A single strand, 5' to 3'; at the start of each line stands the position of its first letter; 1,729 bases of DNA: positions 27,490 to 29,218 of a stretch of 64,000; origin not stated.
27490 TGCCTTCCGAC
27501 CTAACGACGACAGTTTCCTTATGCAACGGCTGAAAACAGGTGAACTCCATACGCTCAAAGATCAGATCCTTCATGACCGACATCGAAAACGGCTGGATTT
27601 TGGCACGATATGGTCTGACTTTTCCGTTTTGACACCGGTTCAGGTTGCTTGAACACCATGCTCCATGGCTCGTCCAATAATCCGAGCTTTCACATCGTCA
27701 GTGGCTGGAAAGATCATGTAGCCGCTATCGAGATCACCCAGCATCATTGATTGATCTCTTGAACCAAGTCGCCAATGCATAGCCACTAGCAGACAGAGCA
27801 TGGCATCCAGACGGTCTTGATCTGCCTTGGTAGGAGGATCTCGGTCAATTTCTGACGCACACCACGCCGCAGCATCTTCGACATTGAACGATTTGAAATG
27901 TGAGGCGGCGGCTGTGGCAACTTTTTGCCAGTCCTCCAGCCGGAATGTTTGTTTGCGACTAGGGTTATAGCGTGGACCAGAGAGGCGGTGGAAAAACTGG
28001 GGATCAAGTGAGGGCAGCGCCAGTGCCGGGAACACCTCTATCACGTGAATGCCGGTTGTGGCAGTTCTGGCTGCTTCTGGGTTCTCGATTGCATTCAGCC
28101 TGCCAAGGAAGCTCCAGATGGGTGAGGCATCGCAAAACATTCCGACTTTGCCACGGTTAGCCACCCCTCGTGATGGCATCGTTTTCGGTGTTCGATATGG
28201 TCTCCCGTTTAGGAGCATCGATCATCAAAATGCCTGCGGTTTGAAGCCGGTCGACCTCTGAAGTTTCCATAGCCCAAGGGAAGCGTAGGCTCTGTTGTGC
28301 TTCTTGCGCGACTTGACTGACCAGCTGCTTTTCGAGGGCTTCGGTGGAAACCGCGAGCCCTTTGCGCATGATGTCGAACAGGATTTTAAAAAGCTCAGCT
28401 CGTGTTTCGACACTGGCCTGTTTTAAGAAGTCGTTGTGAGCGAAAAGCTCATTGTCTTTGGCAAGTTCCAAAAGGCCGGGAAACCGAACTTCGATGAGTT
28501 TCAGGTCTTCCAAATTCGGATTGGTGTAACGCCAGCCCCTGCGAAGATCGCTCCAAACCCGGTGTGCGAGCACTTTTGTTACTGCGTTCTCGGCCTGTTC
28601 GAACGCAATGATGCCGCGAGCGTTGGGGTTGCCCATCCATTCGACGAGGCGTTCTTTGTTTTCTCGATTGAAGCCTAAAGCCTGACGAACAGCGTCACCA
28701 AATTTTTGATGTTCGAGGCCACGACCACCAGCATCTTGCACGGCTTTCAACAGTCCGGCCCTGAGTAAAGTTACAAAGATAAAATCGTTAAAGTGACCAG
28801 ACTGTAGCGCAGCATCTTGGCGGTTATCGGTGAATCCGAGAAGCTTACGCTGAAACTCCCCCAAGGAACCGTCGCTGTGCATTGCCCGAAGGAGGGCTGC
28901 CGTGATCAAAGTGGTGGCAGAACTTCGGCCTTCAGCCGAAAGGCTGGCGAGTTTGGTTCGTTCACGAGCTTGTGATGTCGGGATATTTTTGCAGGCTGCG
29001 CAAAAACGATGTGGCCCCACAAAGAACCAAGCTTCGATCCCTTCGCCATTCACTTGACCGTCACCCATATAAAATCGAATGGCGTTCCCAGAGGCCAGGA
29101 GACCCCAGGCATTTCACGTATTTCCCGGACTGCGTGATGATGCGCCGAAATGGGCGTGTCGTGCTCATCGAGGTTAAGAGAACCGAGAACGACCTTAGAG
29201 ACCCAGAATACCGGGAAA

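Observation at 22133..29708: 7.6-kb inverted-repeat-bounded element 5 nt downstream of tRNA-Gln, with no intact mobility gene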

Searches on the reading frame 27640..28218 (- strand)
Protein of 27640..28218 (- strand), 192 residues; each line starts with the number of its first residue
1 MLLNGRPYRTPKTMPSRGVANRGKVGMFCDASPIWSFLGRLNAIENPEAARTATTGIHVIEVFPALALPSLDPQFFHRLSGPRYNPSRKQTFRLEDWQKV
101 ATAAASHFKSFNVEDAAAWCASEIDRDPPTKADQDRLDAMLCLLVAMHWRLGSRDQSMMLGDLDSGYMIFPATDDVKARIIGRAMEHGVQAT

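Call 7: search_protein_families(library=pfam, proteins=[window:27640-28218:-], max_evalue=0.1)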
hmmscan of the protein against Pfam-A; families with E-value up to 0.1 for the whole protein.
window:27640-28218:- (192 aa): 1 family
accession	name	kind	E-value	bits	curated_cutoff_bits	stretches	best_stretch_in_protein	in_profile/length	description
PF04250.19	DUF429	-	0.00011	22.4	23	1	53-154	123-205/214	Protein of unknown function (DUF429)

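Call 8: search_protein_families(library=ncbifam, proteins=[window:27640-28218:-], max_evalue=0.1)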
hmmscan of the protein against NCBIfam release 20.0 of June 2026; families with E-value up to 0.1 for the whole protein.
window:27640-28218:- (192 aa): 0 families

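Call 18: search_protein_families(library=padloc, proteins=[window:27640-28218:-], max_evalue=0.1)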
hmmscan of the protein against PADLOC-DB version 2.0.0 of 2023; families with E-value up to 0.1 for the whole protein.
window:27640-28218:- (192 aa): 2 families
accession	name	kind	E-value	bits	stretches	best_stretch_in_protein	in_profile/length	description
PDLC05020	PDC-S44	-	1.7e-71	238.9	1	20-190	100-270/277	-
PDLC05019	PDC-S44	-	2.1e-09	35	1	55-175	131-252/259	-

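Call 19: search_protein_families(library=phrogs, proteins=[window:27640-28218:-], max_evalue=0.1)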
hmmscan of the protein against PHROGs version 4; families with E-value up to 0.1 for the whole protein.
window:27640-28218:- (192 aa): 1 family
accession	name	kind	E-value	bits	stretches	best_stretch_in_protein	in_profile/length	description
phrog_27680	-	unknown function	0.03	15.5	1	137-160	20-43/59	-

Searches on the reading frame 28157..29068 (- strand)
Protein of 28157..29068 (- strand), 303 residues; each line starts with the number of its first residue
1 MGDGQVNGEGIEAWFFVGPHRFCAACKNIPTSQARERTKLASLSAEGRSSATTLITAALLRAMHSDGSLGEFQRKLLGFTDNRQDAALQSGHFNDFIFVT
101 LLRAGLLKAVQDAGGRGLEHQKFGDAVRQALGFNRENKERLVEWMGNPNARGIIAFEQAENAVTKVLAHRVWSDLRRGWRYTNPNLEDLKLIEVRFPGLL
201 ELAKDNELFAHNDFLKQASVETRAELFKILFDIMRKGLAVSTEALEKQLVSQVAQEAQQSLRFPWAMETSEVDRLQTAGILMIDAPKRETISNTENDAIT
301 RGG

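Call 7: search_protein_families(library=pfam, proteins=[window:28157-29068:-], max_evalue=0.1)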
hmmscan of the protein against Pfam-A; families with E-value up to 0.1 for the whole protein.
window:28157-29068:- (303 aa): 0 families

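Call 8: search_protein_families(library=ncbifam, proteins=[window:28157-29068:-], max_evalue=0.1)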
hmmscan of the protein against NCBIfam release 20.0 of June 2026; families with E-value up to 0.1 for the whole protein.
window:28157-29068:- (303 aa): 0 families

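Call 18: search_protein_families(library=padloc, proteins=[window:28157-29068:-], max_evalue=0.1)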
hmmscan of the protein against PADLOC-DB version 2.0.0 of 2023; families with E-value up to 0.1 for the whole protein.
window:28157-29068:- (303 aa): 2 families
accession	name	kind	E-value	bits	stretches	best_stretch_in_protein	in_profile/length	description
PDLC00015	DruE2|DruE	-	2.6e-05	20.1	1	23-128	713-813/1887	SNF2 family N-terminal domain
PDLC00014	DruE2|DruE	-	3.9e-05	19.3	1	23-122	753-850/1928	SNF2 family N-terminal domain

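Call 19: search_protein_families(library=phrogs, proteins=[window:28157-29068:-], max_evalue=0.1)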
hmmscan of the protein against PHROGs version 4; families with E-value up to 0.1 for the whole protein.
window:28157-29068:- (303 aa): 0 families
